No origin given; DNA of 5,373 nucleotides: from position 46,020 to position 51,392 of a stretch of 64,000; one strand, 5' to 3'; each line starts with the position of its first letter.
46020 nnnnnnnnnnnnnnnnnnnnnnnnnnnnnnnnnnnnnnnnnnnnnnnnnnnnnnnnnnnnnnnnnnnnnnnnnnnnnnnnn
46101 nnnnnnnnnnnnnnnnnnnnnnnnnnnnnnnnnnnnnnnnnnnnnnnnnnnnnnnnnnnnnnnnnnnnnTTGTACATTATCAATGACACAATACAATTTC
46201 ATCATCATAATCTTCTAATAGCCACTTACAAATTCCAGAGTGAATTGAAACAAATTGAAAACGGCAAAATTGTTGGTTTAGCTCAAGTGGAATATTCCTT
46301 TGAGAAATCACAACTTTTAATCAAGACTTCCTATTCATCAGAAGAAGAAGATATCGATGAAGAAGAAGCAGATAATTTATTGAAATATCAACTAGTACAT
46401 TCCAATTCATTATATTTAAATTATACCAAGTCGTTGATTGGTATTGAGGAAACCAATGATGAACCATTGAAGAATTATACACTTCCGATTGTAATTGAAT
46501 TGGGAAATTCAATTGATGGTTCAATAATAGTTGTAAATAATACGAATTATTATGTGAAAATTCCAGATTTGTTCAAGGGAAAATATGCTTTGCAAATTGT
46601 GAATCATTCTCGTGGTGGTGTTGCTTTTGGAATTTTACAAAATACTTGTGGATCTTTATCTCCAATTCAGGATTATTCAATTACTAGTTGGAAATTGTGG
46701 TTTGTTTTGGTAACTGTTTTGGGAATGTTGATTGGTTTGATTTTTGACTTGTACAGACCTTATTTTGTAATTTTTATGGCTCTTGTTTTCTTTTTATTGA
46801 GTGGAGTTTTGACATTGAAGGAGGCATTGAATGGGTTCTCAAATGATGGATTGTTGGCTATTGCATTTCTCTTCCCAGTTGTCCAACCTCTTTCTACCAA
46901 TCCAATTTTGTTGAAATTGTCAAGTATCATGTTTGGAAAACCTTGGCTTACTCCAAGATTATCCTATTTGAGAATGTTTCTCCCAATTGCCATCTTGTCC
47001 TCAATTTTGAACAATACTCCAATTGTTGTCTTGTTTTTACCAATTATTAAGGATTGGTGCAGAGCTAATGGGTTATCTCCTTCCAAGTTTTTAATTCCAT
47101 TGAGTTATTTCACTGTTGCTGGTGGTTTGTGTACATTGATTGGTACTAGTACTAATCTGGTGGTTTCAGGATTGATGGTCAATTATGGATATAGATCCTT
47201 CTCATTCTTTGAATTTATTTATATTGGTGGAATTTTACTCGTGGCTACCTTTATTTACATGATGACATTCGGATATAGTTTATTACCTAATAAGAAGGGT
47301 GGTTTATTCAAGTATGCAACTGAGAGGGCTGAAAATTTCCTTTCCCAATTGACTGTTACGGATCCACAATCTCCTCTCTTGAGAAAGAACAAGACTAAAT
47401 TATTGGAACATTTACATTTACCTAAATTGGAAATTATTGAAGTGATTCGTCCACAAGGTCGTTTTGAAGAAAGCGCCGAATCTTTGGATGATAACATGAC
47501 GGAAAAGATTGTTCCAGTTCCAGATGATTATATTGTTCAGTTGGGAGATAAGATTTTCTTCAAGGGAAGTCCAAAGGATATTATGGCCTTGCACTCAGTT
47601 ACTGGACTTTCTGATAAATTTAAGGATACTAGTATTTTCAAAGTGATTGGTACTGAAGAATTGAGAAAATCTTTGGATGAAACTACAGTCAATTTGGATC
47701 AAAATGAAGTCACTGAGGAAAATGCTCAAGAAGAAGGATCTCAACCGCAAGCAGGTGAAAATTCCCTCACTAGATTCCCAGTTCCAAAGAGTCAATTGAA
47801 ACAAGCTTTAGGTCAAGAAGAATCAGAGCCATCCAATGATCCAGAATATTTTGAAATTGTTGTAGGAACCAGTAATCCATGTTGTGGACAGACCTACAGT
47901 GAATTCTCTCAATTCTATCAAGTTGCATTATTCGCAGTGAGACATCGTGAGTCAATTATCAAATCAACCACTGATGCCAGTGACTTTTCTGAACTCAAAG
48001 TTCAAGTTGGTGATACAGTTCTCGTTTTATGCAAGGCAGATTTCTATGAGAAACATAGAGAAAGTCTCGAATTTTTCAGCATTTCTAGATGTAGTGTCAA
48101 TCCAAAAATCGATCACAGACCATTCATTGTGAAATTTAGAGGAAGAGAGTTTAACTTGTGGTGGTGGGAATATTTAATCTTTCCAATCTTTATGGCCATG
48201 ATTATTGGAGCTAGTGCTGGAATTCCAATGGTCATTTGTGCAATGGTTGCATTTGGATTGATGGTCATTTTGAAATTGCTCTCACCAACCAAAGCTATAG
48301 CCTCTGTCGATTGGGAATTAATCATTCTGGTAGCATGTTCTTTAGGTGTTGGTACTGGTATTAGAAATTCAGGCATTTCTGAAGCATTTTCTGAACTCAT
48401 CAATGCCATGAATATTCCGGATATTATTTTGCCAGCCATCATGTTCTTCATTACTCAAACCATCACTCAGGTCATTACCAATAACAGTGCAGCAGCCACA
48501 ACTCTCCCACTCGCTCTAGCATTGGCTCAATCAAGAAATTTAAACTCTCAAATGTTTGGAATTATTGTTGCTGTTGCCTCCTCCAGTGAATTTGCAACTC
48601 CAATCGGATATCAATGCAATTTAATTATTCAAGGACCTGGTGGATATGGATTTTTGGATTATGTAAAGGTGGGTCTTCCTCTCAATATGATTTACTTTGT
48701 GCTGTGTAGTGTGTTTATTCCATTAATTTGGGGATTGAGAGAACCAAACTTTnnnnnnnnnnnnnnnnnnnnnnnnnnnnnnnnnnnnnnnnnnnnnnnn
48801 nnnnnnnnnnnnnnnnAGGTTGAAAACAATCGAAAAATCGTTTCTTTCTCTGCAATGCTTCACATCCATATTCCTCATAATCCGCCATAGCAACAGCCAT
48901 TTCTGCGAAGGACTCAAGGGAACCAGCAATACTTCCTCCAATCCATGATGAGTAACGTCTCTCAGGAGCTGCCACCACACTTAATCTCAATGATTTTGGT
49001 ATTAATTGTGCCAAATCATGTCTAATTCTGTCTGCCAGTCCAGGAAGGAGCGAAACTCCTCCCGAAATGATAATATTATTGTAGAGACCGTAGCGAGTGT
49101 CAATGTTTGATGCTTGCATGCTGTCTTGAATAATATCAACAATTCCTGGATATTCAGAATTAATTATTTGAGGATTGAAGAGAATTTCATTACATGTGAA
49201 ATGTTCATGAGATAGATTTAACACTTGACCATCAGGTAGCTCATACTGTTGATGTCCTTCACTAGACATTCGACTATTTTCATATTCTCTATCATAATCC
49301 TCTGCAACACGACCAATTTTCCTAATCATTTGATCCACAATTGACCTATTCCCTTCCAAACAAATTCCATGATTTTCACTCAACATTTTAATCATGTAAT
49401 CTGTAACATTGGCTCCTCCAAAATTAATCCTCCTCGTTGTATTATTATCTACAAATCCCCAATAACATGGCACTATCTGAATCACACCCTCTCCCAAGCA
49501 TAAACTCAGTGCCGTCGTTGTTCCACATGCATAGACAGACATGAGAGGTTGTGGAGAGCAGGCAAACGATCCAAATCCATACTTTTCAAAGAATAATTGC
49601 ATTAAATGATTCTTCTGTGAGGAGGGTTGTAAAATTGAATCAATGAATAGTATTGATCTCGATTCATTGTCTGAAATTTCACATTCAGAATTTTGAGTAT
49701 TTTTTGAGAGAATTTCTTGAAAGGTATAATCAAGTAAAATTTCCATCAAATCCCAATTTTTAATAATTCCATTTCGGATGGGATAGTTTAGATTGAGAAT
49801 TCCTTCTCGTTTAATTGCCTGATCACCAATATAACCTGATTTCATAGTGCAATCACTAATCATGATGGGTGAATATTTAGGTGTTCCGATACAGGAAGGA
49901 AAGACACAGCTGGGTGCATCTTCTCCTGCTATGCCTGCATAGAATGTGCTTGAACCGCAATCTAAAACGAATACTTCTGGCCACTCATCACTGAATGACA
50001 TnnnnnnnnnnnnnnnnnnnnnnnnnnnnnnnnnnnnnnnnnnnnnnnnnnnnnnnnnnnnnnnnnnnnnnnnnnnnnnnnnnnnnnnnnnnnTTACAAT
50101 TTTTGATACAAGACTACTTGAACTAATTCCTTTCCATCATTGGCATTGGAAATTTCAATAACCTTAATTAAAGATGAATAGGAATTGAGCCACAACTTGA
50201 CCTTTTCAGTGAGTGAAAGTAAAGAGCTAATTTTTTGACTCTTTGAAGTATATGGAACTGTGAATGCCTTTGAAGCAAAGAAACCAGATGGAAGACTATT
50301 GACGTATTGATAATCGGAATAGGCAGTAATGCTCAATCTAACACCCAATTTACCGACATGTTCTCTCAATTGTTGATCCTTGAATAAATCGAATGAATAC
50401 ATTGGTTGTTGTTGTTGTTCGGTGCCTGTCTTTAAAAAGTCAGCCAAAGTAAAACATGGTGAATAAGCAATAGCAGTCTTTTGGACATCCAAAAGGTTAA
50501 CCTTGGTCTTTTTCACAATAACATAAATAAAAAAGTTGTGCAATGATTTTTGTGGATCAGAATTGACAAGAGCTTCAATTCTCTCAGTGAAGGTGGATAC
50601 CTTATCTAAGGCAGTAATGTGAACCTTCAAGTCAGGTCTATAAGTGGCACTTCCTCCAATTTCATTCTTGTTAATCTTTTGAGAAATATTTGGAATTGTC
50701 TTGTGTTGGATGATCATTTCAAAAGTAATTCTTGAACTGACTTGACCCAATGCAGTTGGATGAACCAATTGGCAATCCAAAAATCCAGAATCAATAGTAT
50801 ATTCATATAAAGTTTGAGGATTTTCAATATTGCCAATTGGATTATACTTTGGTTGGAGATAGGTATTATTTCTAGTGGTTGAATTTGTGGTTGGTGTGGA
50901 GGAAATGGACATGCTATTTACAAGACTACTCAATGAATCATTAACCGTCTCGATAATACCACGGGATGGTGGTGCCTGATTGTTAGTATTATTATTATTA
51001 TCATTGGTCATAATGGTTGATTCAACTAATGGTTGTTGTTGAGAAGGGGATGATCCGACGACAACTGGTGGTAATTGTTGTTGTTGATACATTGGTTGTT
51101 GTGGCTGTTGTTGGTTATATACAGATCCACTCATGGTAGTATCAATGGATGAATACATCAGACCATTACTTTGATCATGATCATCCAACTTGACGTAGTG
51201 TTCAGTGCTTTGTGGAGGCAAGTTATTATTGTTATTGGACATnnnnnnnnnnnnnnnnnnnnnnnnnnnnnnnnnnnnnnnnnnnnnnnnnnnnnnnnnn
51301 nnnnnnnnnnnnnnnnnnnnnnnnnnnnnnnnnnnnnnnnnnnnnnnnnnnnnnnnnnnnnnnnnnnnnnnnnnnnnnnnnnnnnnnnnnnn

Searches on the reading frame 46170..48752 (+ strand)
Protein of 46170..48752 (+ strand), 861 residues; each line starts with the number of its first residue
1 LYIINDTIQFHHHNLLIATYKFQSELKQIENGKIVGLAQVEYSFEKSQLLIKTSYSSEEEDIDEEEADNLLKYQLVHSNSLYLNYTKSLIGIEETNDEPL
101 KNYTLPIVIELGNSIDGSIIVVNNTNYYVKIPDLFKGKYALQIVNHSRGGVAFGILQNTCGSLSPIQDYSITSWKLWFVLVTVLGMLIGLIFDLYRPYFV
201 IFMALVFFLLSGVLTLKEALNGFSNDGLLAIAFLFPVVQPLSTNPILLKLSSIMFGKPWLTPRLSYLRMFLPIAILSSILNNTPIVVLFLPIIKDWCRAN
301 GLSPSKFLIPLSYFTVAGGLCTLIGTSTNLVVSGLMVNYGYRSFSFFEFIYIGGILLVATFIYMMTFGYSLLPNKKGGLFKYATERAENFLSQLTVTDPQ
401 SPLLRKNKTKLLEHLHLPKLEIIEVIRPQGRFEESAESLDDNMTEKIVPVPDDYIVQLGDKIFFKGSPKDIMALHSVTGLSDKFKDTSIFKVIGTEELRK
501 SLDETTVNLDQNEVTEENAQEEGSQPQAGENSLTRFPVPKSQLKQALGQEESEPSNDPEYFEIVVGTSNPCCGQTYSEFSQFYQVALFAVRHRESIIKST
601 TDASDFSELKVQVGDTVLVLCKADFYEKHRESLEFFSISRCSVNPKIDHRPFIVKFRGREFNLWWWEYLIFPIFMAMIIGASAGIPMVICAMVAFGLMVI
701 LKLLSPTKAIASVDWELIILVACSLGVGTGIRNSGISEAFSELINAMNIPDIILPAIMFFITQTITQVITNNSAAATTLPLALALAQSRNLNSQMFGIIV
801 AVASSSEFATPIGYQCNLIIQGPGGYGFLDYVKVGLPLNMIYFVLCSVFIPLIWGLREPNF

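Call 8: search_protein_families(library=pfam, proteins=[window:46170-48752:+], max_evalue=0.01)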
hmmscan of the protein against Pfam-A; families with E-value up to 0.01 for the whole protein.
window:46170-48752:+ (861 aa): 2 families
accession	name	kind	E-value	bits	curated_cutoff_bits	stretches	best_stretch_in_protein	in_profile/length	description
PF03600.22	CitMHS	-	2.2e-56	191.9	31.9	2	191-789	5-321/336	Citrate transporter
PF02080.26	TrkA_C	-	2.2e-07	31.1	27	0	561-624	2-61/71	TrkA-C domain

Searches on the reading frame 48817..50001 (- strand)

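Call 14: search_protein_families(library=pfam, proteins=[window:48817-50001:-], max_evalue=0.01)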
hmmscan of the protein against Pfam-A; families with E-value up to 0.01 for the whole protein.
window:48817-50001:- (395 aa): 2 families
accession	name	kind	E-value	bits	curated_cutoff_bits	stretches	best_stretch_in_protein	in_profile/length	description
PF00022.25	Actin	-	2.1e-85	287.2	27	2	219-386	230-408/410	Actin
PF06723.19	MreB_Mbl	-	0.0091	15.3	27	0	189-330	170-297/327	MreB/Mbl protein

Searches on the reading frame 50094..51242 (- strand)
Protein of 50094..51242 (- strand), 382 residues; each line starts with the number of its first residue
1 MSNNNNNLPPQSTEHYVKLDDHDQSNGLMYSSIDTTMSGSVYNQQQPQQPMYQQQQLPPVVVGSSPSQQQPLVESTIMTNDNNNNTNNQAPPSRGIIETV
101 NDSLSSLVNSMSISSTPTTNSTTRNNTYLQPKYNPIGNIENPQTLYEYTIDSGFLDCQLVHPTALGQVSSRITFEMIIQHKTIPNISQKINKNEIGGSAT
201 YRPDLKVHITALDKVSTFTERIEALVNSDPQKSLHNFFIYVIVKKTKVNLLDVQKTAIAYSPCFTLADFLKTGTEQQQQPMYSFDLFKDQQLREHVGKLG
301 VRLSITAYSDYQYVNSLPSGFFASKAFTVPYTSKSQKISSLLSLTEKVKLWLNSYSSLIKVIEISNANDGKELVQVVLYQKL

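Call 14: search_protein_families(library=pfam, proteins=[window:50097-51242:-], max_evalue=0.01)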
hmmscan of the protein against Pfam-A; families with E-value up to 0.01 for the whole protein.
window:50097-51242:- (382 aa): 0 families

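Call 35: find_encoding_contigs(protein=window:50094-51242:-, flank=10000, max_places=8)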
Protein window:50094-51242:- (382 aa): no gene with exactly this product is on record in the collection.
